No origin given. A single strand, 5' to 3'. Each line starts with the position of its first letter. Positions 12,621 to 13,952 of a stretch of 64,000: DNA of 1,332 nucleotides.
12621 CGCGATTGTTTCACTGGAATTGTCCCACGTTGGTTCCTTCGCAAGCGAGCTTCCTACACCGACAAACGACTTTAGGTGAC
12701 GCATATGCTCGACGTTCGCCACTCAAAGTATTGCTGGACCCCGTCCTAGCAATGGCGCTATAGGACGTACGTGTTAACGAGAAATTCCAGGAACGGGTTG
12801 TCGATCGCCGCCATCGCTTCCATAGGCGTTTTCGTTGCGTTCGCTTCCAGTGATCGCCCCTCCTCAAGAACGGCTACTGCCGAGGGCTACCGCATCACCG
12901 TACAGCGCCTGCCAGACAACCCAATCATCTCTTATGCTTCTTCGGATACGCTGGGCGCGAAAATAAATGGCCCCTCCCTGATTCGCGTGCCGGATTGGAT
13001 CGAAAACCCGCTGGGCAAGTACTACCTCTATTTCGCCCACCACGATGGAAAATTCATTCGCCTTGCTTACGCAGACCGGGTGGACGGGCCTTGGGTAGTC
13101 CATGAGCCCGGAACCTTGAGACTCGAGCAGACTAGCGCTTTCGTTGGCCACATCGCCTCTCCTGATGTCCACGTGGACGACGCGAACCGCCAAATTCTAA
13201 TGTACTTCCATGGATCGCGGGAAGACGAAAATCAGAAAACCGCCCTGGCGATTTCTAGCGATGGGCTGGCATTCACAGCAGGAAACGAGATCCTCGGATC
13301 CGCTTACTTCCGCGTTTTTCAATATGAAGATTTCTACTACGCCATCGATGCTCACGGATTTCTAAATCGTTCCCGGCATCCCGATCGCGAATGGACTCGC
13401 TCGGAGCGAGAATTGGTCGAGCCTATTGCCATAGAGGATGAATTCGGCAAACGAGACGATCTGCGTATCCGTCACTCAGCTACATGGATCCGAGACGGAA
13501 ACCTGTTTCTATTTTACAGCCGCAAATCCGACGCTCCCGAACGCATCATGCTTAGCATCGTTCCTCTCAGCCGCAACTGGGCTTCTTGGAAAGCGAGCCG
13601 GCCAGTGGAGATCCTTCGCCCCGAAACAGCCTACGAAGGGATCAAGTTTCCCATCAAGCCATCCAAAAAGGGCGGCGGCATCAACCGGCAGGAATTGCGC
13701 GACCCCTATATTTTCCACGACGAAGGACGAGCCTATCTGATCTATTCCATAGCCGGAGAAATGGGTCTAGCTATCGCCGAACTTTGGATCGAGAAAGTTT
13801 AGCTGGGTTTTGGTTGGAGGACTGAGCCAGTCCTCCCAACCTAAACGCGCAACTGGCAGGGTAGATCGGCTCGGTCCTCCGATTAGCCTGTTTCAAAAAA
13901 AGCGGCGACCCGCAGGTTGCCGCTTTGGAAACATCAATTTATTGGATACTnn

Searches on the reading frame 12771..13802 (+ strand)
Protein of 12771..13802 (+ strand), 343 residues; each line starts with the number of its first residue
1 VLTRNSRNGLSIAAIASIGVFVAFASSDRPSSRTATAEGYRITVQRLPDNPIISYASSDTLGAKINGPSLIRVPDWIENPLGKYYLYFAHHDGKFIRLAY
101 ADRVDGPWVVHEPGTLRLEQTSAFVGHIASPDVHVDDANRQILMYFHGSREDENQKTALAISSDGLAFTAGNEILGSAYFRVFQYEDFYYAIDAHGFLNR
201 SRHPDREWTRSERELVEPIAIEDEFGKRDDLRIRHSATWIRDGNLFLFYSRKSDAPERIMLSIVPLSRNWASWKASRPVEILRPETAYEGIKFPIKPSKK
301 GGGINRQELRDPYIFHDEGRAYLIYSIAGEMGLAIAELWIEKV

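Call 100: search_protein_families(library=pfam, proteins=[window:12771-13802:+], max_evalue=0.01)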
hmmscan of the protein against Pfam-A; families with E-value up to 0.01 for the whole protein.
window:12771-13802:+ (343 aa): 1 family
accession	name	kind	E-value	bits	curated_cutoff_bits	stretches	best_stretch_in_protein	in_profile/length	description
PF04616.20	Glyco_hydro_43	-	8e-05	22.5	32.2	0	82-111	77-110/288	Glycosyl hydrolases family 43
